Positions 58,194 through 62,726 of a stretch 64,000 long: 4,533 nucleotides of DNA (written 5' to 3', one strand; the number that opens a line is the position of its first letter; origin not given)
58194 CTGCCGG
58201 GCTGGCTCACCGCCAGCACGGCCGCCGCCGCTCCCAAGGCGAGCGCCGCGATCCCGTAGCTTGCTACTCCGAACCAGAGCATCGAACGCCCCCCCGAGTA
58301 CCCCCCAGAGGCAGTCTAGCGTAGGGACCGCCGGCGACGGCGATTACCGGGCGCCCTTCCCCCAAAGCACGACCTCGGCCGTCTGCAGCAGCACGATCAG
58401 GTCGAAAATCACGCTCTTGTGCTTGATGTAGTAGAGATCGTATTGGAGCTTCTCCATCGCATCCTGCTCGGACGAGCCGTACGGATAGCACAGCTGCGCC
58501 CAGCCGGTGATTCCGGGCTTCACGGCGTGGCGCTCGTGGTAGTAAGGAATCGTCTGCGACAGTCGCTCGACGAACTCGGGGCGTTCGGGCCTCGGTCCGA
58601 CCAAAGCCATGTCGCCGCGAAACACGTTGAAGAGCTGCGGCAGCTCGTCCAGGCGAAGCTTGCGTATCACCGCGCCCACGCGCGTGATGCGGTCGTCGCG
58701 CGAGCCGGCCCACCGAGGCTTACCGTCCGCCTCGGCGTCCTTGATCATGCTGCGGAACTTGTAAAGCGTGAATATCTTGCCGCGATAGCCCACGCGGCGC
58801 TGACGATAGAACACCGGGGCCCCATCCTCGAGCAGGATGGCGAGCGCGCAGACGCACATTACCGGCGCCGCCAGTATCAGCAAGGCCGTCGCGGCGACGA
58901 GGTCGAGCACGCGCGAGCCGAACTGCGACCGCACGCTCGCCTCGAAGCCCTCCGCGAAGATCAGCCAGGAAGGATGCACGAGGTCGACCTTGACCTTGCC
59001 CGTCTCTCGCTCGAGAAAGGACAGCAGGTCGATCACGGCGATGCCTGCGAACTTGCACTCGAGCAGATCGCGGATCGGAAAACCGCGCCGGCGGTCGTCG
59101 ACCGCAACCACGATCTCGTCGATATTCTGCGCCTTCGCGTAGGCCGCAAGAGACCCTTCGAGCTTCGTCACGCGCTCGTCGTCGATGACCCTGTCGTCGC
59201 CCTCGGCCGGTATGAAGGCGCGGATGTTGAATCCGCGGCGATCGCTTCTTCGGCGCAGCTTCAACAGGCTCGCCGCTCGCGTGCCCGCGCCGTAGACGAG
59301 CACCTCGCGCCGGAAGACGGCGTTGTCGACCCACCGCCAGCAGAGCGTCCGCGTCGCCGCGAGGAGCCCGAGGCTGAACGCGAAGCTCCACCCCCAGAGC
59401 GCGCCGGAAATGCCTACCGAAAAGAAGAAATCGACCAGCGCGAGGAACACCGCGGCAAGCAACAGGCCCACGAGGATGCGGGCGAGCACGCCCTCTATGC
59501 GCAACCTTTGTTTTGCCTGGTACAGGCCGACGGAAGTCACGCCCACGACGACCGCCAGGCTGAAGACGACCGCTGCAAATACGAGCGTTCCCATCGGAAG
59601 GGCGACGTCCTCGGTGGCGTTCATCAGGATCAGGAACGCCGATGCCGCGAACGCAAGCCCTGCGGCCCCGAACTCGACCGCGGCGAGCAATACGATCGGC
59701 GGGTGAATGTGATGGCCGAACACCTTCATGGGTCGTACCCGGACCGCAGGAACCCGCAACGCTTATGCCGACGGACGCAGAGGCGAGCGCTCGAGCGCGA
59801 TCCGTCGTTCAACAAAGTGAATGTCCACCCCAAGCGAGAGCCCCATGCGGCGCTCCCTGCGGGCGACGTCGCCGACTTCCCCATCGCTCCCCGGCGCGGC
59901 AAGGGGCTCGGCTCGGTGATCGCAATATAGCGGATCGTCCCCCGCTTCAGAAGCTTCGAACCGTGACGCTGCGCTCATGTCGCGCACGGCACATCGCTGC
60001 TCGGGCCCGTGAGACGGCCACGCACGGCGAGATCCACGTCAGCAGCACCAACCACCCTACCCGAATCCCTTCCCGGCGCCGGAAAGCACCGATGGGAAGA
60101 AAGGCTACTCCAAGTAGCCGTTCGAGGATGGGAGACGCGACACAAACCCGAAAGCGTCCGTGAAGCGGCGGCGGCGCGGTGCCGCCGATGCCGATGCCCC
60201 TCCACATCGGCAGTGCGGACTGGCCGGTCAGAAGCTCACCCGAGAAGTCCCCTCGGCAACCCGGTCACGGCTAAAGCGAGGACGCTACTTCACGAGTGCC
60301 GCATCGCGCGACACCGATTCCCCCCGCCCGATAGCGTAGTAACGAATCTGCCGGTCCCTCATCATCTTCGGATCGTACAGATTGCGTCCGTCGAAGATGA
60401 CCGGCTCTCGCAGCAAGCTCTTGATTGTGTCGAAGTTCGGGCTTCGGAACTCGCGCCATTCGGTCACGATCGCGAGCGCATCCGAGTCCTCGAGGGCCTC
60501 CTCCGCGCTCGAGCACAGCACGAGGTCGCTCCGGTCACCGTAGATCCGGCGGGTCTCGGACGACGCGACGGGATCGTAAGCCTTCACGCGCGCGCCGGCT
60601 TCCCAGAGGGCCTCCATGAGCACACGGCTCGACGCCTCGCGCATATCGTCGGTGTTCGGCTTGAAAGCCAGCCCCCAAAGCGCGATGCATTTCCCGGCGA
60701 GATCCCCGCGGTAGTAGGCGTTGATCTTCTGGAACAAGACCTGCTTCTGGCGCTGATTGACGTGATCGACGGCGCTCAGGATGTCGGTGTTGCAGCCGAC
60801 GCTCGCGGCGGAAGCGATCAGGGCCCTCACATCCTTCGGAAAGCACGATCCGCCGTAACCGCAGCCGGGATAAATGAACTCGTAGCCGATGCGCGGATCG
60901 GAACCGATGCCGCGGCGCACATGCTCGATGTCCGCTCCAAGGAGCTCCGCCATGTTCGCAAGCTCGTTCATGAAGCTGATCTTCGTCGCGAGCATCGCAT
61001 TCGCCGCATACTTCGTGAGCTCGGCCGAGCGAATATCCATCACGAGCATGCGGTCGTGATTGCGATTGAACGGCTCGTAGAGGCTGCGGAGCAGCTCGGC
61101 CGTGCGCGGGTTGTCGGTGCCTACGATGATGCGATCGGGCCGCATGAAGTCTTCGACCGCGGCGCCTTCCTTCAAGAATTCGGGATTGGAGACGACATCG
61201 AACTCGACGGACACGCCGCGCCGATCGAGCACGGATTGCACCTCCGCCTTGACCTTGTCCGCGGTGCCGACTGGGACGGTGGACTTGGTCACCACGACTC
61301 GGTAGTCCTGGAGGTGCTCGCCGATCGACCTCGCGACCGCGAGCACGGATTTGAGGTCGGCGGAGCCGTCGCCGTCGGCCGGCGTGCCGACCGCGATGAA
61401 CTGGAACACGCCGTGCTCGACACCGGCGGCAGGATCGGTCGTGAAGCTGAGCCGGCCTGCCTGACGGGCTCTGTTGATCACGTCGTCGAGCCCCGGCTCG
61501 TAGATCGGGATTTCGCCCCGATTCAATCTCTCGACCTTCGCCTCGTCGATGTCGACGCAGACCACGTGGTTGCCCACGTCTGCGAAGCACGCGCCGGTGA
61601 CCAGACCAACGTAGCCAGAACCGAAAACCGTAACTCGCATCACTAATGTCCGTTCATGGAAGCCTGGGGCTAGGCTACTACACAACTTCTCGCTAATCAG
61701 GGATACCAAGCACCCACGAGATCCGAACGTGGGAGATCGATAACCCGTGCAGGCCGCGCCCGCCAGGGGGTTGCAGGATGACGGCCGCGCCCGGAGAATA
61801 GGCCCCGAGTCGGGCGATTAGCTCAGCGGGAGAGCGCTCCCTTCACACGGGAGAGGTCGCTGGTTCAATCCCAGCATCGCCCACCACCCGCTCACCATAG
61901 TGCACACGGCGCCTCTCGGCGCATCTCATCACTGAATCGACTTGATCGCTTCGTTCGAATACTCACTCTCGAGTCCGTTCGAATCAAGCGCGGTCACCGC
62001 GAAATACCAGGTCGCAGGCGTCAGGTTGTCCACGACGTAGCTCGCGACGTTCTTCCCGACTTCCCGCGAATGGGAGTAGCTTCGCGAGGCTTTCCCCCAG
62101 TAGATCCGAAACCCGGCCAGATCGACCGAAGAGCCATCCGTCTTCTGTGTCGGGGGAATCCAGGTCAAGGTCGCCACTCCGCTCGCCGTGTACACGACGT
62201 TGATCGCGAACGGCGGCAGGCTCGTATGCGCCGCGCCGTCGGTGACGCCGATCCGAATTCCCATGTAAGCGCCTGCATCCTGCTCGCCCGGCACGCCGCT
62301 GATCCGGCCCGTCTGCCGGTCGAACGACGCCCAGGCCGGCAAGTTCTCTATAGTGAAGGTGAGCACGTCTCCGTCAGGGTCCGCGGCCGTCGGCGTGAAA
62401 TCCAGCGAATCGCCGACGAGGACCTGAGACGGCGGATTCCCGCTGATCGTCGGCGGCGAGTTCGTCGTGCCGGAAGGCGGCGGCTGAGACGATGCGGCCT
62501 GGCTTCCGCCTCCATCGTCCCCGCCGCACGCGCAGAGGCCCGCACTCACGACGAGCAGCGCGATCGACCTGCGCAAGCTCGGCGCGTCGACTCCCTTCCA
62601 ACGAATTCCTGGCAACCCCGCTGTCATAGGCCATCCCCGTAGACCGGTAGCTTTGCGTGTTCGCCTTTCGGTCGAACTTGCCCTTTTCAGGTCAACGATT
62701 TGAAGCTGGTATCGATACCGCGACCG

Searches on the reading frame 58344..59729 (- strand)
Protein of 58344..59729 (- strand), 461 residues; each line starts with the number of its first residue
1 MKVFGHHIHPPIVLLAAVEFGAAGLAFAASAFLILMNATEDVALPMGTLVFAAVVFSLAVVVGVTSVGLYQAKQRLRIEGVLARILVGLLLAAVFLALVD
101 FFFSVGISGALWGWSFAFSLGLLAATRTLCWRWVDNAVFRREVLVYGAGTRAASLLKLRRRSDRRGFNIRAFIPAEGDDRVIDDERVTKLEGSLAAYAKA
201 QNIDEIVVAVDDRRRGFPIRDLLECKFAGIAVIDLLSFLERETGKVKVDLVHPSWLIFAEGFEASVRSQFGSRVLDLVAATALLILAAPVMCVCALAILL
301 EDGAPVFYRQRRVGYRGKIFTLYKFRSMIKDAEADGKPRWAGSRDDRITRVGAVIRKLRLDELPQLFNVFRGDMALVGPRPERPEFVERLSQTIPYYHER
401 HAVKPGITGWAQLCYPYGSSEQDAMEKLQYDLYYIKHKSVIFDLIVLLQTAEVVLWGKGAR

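Call 43: search_protein_families(library=ncbifam, proteins=[window:58344-59729:-], max_evalue=1e-12)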
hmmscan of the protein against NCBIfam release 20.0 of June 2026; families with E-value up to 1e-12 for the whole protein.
window:58344-59729:- (461 aa): 10 families
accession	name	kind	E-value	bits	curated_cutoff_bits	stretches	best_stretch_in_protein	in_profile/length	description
TIGR03013.1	EpsB_2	subfamily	4.6e-166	553.3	393.35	1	44-461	26-443/443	TIGR03013 family XrtA/PEP-CTERM system glycosyltransferase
TIGR03025.1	EPS_sugtrans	subfamily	2.1e-121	406.3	295.55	1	30-461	14-445/445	exopolysaccharide biosynthesis polyprenyl glycosylphosphotransferase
TIGR03023.1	WcaJ_sugtrans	equivalog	1.9e-87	294.5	410.75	1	31-460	12-452/453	undecaprenyl-phosphate glucose phosphotransferase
TIGR03022.1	WbaP_sugtrans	subfamily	8.4e-61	206.6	403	2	344-461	345-456/456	undecaprenyl-phosphate galactose phosphotransferase WbaP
NF050817.1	PolSacchBiosHfsE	equivalog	3.9e-48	164.4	750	1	34-455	32-460/467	polysaccharide biosynthesis protein HfsE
NF007518.0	PRK10124.1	equivalog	2.6e-47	161.6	684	1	43-450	44-453/464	undecaprenyl-phosphate glucose phosphotransferase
NF011751.0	PRK15204.1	equivalog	1e-42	146.3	907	1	50-460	56-475/476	undecaprenyl-phosphate galactose phosphotransferase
NF041877.1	EPS_EpsZ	equivalog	1.3e-36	126.3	800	1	272-460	266-458/459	exopolysaccharide biosynthesis polyisoprenyl-phosphate hexose-1-phosphate transferase EpsZ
NF052601.1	undeca_RfbP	equivalog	1.3e-36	126.1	330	1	344-457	131-238/244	undecaprenyl-phosphate galactose phosphotransferase family protein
NF045514.1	glycotran_HepC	equivalog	2.2e-26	92.5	140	1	269-381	114-211/220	heterocyst development glycosyltransferase HepC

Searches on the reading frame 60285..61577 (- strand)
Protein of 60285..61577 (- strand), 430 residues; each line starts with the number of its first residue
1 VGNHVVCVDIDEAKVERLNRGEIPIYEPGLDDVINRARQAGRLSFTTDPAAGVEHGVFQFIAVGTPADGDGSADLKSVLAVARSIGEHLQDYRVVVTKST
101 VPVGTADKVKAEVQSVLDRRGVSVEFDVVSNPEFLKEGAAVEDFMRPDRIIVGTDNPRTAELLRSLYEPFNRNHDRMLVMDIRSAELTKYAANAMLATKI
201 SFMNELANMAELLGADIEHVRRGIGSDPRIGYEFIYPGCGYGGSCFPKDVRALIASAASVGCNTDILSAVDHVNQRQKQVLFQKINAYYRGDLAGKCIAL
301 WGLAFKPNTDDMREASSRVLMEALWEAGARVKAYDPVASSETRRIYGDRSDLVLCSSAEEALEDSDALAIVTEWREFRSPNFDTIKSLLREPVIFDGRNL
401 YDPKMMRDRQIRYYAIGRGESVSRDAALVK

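Call 48: search_protein_families(library=pfam, proteins=[window:60285-61577:-], max_evalue=0.001)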
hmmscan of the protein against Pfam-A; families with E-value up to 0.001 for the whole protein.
window:60285-61577:- (430 aa): 3 families
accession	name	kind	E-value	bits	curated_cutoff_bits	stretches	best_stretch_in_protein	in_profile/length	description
PF03721.20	UDPG_MGDP_dh_N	-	2.1e-53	181.2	27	1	2-165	23-186/187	UDP-glucose/GDP-mannose dehydrogenase family, NAD binding domain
PF00984.24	UDPG_MGDP_dh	-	9.5e-38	128.7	25.4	1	183-275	1-93/94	UDP-glucose/GDP-mannose dehydrogenase family, central domain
PF03720.21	UDPG_MGDP_dh_C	-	3e-32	111.5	30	1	299-403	1-103/103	UDP-glucose/GDP-mannose dehydrogenase family, UDP binding domain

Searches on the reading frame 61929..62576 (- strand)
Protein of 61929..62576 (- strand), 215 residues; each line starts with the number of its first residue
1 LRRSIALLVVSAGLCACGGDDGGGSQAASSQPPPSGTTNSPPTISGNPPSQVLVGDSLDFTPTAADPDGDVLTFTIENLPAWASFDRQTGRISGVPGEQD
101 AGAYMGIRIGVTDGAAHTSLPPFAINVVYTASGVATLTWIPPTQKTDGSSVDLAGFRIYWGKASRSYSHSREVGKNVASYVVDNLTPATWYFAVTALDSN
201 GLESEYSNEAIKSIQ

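Call 48: search_protein_families(library=pfam, proteins=[window:61929-62576:-], max_evalue=0.001)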
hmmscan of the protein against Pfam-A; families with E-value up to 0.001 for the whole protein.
window:61929-62576:- (215 aa): 2 families
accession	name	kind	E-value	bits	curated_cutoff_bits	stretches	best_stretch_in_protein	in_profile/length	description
PF05345.18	He_PIG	-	4.6e-12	46.6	24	1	41-127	1-95/96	Putative Ig domain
PF00041.27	fn3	-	2e-06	28.3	25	1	129-209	11-80/84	Fibronectin type III domain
